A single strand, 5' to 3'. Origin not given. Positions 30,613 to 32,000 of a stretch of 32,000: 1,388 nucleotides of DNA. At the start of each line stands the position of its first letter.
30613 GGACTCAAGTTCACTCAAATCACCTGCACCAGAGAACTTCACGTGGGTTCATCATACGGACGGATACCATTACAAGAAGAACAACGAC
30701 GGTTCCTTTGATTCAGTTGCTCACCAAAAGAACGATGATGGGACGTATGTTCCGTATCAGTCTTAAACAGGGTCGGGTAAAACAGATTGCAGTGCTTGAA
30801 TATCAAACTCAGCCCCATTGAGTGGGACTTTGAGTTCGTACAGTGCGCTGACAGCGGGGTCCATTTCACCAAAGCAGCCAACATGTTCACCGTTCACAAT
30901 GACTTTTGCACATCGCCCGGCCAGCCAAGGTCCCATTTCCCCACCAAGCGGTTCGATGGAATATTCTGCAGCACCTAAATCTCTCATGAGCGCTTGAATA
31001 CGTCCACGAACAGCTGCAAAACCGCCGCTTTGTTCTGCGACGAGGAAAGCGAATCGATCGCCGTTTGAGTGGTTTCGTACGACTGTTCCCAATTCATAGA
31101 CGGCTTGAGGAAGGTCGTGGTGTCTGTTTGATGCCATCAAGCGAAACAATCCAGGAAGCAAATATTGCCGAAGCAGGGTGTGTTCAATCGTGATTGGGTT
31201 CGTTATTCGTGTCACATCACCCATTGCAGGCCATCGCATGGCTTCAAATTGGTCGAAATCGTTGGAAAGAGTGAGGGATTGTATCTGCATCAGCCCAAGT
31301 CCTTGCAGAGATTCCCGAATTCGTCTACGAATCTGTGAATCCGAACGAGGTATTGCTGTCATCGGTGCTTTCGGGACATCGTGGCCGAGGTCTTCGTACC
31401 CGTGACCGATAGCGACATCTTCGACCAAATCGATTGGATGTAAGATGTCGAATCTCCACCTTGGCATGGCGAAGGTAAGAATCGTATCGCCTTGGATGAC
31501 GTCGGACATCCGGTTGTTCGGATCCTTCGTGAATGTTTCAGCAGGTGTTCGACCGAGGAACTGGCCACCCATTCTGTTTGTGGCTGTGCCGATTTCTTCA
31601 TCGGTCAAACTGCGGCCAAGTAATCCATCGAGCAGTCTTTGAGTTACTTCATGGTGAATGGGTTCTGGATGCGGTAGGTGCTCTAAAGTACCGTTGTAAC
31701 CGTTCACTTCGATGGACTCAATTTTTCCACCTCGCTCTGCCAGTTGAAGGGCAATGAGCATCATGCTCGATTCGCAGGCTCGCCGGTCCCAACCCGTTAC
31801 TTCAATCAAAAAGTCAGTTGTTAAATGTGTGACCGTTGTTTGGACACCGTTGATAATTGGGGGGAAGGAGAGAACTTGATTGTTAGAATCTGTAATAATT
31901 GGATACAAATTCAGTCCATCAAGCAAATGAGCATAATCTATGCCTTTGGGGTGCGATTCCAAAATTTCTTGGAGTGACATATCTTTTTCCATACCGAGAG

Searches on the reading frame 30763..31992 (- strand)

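Call 10: search_protein_families(library=pfam, proteins=[window:30763-31992:-], max_evalue=0.01)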
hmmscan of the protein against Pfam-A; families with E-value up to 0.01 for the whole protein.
window:30763-31992:- (409 aa): 3 families
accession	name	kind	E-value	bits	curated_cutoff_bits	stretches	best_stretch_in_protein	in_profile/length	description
PF17759.6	tRNA_synthFbeta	-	7.5e-31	107.7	22.4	1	206-398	5-214/214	Phenylalanyl tRNA synthetase beta chain CLM domain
PF03484.21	B5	-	3.6e-11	43.5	28.6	1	121-199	8-67/67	tRNA synthetase B5 domain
PF03483.22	B3_4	-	1.9e-05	24.7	29.3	1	30-74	90-133/174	B3/4 domain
